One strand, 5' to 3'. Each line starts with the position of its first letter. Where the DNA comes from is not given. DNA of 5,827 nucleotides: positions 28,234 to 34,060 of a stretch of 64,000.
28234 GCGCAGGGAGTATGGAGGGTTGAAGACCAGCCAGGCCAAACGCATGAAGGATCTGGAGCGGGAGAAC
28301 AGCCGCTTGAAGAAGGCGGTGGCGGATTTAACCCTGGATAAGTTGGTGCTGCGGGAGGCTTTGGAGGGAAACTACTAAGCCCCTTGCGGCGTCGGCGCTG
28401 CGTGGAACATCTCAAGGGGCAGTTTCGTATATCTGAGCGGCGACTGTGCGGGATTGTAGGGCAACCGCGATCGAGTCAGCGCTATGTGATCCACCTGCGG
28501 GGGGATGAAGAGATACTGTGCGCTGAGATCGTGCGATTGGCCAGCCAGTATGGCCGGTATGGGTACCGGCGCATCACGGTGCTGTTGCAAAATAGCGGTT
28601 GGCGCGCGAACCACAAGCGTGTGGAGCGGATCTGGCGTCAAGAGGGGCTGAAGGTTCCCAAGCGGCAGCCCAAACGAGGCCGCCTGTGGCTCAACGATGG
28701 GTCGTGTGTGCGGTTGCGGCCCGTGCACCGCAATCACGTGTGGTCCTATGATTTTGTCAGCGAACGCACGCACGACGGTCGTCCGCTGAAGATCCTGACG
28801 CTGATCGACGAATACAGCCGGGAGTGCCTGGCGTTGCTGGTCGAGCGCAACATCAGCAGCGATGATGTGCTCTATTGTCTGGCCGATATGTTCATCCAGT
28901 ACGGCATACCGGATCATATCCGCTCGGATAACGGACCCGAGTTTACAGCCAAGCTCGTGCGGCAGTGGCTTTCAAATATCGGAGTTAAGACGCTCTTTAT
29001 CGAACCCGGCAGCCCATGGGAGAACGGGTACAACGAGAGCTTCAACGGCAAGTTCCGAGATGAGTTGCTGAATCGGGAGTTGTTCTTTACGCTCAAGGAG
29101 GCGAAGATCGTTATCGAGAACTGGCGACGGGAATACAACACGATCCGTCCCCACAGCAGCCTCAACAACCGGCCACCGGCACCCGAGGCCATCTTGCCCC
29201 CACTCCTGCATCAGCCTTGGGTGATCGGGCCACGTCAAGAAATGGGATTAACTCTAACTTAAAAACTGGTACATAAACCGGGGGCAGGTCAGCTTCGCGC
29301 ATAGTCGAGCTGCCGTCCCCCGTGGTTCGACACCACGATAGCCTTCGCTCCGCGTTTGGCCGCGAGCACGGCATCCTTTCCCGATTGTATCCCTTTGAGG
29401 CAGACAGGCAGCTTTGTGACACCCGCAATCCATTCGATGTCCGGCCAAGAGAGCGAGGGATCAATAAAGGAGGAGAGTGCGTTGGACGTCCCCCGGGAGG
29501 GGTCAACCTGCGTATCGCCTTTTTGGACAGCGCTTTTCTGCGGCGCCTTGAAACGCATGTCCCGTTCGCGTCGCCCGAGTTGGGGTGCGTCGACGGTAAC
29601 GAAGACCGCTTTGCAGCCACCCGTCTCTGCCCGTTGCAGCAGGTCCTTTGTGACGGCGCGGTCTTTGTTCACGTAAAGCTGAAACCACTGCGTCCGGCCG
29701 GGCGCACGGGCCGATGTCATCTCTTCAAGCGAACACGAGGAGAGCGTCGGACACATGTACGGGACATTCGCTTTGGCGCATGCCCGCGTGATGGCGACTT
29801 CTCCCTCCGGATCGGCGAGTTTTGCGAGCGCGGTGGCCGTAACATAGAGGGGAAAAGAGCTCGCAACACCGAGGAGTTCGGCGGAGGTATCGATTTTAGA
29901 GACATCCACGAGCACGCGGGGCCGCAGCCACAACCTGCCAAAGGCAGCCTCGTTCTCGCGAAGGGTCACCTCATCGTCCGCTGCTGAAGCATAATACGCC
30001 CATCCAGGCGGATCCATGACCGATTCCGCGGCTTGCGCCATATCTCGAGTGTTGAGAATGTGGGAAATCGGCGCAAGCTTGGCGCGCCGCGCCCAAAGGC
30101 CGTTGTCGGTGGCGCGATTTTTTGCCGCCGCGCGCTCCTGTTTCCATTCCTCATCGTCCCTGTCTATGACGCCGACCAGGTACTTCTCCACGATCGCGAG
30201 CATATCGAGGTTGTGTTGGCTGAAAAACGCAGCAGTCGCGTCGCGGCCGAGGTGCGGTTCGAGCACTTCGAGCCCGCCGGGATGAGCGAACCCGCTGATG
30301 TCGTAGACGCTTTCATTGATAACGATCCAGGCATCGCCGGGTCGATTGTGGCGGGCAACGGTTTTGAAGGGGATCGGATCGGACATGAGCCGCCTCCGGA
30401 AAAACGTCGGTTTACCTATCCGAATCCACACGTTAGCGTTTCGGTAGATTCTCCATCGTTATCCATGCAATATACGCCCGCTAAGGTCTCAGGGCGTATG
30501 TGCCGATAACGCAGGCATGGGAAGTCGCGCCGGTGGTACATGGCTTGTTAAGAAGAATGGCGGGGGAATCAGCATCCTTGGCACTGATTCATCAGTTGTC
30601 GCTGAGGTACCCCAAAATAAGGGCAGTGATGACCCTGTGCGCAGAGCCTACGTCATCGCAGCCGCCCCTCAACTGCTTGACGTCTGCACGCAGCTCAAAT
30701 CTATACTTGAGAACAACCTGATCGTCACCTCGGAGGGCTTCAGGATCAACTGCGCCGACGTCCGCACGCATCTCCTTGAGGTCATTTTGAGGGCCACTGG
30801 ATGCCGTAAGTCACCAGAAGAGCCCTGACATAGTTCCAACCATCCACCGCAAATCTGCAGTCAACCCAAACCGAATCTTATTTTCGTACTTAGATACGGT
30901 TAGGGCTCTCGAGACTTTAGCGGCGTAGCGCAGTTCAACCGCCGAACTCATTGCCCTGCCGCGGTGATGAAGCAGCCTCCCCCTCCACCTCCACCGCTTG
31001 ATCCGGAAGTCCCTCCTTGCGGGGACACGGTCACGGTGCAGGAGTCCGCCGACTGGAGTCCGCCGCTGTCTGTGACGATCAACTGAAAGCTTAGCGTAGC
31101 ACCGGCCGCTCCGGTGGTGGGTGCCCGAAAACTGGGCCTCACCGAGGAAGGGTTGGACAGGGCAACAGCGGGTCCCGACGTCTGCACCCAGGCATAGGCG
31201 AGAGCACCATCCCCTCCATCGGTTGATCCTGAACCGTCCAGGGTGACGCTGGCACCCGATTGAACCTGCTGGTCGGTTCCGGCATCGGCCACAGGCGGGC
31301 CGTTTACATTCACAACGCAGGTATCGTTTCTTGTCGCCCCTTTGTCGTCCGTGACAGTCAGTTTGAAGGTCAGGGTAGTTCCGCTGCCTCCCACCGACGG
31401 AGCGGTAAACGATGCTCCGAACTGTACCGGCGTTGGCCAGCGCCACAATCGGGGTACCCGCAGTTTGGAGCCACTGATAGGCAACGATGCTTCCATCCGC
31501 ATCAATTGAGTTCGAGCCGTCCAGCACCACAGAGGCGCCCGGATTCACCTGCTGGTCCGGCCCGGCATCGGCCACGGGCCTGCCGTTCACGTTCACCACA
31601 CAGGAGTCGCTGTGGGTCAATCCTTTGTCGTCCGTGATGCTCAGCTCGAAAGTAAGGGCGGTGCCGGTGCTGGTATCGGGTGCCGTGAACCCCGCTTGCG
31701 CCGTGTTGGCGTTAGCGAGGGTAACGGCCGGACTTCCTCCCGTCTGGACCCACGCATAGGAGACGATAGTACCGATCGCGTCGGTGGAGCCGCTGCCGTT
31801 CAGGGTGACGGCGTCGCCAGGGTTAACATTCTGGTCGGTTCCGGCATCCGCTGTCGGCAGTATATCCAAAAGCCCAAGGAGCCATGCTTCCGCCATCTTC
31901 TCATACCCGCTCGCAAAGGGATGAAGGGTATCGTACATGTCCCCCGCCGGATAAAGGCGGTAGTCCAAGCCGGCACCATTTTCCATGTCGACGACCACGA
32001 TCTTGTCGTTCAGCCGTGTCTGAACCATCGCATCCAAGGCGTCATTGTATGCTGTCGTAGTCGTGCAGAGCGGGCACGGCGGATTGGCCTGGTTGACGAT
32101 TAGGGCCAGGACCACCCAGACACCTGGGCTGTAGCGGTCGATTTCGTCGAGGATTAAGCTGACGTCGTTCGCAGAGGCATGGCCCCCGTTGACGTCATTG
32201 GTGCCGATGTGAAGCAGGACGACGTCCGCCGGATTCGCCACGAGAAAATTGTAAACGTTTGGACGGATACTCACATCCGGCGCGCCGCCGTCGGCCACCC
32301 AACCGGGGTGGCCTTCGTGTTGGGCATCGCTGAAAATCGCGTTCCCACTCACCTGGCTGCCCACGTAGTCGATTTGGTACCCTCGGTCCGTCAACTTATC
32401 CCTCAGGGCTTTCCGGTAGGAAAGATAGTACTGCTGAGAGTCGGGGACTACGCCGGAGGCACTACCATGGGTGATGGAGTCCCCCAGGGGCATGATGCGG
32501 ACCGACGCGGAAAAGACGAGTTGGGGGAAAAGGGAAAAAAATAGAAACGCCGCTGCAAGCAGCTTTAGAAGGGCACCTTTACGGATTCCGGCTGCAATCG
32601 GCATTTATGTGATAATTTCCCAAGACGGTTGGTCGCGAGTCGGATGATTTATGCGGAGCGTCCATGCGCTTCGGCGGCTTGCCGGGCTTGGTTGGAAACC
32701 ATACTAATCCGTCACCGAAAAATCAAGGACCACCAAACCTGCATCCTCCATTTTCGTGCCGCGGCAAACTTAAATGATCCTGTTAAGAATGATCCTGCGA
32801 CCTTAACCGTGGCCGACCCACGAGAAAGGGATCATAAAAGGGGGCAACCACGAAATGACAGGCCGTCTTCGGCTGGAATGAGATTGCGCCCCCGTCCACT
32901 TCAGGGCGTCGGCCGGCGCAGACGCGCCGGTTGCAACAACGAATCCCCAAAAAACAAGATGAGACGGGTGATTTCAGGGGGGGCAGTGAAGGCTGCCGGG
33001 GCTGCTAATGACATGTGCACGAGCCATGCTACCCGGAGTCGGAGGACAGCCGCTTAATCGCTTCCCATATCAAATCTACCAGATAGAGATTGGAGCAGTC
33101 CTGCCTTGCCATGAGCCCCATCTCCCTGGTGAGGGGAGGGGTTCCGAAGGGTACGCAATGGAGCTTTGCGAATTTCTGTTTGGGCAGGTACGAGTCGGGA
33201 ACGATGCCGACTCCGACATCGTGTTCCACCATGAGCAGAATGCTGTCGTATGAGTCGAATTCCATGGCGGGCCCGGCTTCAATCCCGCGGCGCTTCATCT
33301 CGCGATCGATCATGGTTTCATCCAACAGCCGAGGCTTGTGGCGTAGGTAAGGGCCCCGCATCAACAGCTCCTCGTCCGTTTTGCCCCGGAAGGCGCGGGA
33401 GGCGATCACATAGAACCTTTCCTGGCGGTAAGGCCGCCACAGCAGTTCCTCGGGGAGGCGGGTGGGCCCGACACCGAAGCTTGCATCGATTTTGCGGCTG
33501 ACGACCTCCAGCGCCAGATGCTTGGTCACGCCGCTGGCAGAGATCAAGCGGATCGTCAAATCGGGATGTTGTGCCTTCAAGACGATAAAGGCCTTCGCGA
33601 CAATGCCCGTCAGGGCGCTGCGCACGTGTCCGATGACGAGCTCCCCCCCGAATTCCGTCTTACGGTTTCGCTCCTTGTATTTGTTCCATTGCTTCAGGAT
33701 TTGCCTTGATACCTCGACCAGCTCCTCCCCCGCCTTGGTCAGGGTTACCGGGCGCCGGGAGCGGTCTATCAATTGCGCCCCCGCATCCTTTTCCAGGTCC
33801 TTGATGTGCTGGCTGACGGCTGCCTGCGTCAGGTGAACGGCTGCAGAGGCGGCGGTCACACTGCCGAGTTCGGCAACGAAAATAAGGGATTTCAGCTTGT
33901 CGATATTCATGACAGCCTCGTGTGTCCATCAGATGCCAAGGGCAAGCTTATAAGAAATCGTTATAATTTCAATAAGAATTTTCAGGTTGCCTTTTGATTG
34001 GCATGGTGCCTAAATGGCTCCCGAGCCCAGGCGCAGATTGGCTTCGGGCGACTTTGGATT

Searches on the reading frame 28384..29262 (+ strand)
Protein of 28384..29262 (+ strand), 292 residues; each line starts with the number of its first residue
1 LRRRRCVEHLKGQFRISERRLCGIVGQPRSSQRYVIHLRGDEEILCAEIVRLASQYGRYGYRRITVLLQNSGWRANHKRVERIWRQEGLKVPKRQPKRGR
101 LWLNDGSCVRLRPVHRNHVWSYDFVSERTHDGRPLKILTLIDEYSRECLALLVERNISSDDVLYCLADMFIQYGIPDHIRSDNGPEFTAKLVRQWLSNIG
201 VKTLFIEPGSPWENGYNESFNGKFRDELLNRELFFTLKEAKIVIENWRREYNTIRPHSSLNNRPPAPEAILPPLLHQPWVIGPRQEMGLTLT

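Call 28: search_protein_families(library=pfam, max_evalue=0.001, proteins=[window:28384-29262:+])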
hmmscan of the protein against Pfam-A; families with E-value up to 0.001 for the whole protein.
window:28384-29262:+ (292 aa): 5 families
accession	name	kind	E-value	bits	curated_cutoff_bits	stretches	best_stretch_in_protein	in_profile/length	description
PF13683.12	rve_3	-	4.4e-28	97.3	26.5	1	200-265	2-67/67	Integrase core domain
PF00665.32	rve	-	7.3e-21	74.8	32.6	1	115-211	3-102/102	Integrase core domain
PF13276.12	HTH_21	-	1.3e-13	51.4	28.1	1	45-96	6-59/60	HTH-like domain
PF24764.1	rva_4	-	4.7e-06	26.9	26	1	140-188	29-77/194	Integrase core domain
PF13333.12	rve_2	-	0.00048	20.7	22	1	218-262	1-45/56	Integrase core domain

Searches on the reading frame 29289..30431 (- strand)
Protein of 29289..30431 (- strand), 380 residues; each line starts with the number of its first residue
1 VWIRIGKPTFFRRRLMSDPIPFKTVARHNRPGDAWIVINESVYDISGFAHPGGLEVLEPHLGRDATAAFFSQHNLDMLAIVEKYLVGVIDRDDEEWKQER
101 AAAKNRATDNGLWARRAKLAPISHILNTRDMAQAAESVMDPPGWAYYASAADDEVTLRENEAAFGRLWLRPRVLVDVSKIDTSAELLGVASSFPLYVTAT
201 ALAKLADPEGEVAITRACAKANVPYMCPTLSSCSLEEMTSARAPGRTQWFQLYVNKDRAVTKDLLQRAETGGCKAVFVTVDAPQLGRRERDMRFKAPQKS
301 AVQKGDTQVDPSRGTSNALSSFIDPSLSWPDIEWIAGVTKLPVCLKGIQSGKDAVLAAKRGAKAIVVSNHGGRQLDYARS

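Call 28: search_protein_families(library=pfam, max_evalue=0.001, proteins=[window:29289-30431:-])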
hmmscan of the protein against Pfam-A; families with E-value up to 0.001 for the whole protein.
window:29289-30431:- (380 aa): 2 families
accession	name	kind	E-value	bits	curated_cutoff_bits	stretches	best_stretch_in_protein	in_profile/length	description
PF01070.24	FMN_dh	-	1.1e-79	268.5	24.9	1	135-380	1-258/350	FMN-dependent dehydrogenase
PF00173.33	Cyt-b5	-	9.7e-18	64.4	23.7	1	23-89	3-73/74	Cytochrome b5-like Heme/Steroid binding domain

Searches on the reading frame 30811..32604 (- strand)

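Call 28: search_protein_families(library=pfam, max_evalue=0.001, proteins=[window:30811-32604:-])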
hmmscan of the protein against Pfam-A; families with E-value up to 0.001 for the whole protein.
window:30811-32604:- (597 aa): 6 families
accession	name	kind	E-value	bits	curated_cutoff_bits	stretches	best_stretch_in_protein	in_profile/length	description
PF22352.2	K319L-like_PKD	-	6.3e-29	100.3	27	2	254-339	1-84/84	K319L-like, PKD domain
PF18911.6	PKD_4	-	1e-14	54.8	27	2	340-378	1-39/85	PKD domain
PF13472.12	Lipase_GDSL_2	-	2.7e-14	54.5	32.9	1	40-235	2-177/178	GDSL-like Lipase/Acylhydrolase family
PF00657.28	Lipase_GDSL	-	1.7e-10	41.8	23.6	1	37-241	1-208/208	GDSL-like Lipase/Acylhydrolase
PF00801.26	PKD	-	0.00034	21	23.5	0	351-404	9-57/80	PKD domain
PF21027.3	Sde0182_C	-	0.00071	20.5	27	0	359-380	2-23/83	Cellulose-binding protein Sde0182, C-terminal domain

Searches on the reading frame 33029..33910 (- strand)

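Call 28: search_protein_families(library=pfam, max_evalue=0.001, proteins=[window:33029-33910:-])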
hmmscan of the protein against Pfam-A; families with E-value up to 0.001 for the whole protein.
window:33029-33910:- (293 aa): 3 families
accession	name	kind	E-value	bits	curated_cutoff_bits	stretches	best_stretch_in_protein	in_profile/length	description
PF03466.25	LysR_substrate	-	8.2e-21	74.8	28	1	86-286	3-205/209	LysR substrate binding domain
PF00126.33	HTH_1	-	1e-18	67.4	26.6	1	4-62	2-60/60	Bacterial regulatory helix-turn-helix protein, lysR family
PF13518.12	HTH_28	-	0.00084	19.8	25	0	5-54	2-51/52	Helix-turn-helix domain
